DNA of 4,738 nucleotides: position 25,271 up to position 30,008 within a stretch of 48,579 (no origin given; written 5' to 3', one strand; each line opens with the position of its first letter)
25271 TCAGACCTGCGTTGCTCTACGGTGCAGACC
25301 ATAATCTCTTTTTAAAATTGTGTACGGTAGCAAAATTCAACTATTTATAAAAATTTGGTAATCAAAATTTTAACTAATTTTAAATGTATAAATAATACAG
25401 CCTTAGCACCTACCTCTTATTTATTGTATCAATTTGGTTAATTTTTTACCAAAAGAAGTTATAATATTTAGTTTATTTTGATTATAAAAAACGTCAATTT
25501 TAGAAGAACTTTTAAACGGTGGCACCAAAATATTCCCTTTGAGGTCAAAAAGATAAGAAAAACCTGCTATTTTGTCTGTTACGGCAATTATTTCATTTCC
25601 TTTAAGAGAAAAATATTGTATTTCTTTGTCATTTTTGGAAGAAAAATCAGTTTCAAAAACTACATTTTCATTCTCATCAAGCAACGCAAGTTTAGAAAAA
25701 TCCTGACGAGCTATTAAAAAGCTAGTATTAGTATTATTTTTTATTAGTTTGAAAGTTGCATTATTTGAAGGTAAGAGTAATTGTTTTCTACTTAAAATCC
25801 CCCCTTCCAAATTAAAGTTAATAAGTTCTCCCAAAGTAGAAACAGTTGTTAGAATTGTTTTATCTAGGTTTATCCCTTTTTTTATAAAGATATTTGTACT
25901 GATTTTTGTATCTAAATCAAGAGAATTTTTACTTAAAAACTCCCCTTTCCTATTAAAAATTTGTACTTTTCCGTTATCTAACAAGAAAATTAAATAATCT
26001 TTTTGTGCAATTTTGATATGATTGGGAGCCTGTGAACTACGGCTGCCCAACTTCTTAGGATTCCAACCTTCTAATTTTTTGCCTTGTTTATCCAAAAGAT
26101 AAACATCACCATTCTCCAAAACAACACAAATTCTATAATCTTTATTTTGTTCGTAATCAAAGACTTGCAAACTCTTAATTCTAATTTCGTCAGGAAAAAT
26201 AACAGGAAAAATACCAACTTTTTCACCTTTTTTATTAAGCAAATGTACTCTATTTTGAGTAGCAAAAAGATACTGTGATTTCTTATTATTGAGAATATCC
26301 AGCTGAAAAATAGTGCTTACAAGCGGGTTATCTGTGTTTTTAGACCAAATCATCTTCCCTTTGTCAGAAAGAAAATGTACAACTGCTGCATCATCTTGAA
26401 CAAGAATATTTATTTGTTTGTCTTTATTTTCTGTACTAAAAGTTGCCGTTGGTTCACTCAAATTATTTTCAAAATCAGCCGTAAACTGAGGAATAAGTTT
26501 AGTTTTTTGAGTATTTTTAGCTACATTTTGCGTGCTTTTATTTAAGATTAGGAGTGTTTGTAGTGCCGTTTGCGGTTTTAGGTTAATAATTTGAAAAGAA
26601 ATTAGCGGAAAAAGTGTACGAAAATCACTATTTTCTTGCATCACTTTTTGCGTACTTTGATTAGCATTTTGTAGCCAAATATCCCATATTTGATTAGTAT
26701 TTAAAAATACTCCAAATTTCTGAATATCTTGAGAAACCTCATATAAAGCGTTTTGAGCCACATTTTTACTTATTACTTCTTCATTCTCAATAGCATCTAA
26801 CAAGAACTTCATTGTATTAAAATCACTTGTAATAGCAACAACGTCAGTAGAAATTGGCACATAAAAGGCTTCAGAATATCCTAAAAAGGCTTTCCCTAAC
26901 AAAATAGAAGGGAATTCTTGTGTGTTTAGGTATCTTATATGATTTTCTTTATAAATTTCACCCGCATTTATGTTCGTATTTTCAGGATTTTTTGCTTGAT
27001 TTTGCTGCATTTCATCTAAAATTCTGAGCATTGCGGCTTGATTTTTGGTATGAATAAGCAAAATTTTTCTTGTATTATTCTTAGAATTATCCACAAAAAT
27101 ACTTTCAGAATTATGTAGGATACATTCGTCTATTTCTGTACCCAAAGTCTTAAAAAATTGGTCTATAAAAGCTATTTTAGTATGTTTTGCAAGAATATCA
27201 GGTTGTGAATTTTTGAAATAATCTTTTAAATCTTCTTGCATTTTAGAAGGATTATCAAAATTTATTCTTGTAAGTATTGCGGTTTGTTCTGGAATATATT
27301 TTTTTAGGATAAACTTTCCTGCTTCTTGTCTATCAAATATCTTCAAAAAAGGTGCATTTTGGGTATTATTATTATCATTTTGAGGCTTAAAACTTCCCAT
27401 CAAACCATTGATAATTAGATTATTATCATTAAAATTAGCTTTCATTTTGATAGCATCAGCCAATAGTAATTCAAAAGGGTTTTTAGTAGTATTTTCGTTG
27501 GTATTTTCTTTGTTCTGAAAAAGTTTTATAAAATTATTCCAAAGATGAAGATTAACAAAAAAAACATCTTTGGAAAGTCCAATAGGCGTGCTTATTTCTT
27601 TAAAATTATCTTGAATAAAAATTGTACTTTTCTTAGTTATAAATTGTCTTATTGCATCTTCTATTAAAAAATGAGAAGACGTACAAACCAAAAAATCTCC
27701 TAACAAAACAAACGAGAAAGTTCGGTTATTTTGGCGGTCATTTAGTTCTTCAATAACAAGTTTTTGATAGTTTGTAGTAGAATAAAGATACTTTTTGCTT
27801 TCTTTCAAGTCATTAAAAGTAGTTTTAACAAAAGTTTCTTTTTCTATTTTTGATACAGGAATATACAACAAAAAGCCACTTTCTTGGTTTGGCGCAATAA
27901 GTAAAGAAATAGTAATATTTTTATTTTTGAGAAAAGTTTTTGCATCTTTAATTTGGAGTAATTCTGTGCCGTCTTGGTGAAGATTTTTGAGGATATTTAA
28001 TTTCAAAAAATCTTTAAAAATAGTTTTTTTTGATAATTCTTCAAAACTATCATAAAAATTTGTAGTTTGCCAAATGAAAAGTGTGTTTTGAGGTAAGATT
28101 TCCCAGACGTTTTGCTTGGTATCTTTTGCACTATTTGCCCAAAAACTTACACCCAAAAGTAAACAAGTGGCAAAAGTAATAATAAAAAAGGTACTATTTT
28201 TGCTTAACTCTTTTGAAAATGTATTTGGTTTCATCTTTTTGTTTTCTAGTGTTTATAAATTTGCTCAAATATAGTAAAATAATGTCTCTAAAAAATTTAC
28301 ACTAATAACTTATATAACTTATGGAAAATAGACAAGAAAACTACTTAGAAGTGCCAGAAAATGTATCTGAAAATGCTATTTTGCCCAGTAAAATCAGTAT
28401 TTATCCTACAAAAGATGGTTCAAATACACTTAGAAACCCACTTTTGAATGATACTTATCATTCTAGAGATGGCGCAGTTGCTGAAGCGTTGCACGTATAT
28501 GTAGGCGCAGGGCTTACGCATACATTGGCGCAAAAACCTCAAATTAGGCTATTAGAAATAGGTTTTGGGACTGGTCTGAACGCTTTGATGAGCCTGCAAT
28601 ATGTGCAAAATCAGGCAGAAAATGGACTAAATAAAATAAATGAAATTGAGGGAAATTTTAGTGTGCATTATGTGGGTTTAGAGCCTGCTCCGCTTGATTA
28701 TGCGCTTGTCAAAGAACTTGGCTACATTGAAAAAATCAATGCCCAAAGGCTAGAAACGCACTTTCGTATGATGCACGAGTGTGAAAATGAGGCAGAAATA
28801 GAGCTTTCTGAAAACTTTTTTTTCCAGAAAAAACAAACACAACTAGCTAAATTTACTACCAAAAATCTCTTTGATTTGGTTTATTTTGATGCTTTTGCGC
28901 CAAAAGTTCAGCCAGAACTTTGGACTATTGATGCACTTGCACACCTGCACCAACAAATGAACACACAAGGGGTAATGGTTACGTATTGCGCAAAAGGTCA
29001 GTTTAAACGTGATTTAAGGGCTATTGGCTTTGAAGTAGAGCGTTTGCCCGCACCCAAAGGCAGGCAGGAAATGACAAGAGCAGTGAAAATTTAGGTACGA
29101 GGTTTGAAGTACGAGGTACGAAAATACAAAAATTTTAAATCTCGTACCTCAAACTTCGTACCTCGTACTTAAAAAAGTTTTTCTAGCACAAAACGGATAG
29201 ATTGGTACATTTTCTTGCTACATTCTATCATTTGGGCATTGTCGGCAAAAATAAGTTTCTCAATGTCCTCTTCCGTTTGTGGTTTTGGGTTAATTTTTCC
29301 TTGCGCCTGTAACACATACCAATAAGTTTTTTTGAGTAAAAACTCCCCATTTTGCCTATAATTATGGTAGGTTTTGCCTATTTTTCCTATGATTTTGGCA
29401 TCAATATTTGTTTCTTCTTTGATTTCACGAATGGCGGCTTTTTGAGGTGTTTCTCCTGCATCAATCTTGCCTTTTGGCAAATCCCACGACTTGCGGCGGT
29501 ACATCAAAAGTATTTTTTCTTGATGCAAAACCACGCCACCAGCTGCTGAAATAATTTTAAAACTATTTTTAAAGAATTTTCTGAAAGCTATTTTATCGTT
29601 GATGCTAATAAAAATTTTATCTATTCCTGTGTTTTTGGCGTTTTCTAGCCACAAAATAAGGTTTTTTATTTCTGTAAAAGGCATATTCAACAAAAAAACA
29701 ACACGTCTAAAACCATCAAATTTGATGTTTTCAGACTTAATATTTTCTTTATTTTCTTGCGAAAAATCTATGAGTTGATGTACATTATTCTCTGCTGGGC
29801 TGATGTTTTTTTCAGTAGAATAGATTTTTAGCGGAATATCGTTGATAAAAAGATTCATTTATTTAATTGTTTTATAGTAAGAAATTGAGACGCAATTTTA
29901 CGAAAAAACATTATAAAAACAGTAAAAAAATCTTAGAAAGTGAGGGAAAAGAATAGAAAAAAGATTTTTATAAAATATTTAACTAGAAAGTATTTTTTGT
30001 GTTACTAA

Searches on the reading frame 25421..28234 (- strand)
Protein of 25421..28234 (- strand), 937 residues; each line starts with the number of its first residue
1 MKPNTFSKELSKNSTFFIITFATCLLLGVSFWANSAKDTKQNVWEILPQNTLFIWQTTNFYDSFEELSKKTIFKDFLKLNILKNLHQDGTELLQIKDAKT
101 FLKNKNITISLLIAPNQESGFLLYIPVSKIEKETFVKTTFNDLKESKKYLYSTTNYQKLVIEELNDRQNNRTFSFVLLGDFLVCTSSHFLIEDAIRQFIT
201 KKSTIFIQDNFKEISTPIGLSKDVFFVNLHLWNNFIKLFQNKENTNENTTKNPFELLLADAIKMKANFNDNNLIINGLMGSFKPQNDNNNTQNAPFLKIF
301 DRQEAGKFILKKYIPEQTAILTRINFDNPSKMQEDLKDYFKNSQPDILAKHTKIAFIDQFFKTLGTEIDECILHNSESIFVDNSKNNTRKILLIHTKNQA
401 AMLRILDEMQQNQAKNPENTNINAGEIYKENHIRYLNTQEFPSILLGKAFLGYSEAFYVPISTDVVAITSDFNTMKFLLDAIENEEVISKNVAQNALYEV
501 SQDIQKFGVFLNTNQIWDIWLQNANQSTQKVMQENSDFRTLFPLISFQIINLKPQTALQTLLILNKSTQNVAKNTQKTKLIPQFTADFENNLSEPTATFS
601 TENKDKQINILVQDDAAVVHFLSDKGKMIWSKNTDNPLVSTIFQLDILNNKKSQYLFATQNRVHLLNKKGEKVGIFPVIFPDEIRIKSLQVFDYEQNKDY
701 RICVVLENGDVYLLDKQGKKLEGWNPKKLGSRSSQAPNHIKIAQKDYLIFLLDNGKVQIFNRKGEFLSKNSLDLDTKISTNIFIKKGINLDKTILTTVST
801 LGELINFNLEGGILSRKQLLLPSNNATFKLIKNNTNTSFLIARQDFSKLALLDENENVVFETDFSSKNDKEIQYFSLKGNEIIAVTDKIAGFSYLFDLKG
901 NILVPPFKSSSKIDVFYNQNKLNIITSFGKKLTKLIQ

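Call 32: search_protein_families(library=pfam, proteins=[window:25421-28234:-], max_evalue=0.001)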
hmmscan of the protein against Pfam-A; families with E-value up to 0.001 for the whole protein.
window:25421-28234:- (937 aa): 1 family
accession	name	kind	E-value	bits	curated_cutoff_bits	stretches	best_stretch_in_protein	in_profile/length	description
PF13570.13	Beta-prop_ACSF4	-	6.1e-05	23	133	0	600-721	179-294/329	Beta-alanine-activating enzyme, beta-propeller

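Call 79: search_protein_families(library=padloc, proteins=[window:25421-28234:-], max_evalue=0.001)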
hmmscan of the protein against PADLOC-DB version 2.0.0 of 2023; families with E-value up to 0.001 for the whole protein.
window:25421-28234:- (937 aa): 0 families

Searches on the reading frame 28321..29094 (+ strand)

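Call 32: search_protein_families(library=pfam, proteins=[window:28321-29094:+], max_evalue=0.001)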
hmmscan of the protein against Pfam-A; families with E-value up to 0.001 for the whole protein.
window:28321-29094:+ (257 aa): 1 family
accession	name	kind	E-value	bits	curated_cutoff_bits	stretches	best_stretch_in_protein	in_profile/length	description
PF05430.17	Methyltransf_30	-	1.1e-17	64.6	22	1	165-256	34-123/124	S-adenosyl-L-methionine-dependent methyltransferase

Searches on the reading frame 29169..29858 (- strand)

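Call 32: search_protein_families(library=pfam, proteins=[window:29169-29858:-], max_evalue=0.001)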
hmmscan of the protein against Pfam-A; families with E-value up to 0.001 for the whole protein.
window:29169-29858:- (229 aa): 1 family
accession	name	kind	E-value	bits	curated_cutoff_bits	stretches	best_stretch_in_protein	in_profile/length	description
PF00293.34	NUDIX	-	5.4e-18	65.7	21.1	1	105-202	5-110/134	NUDIX domain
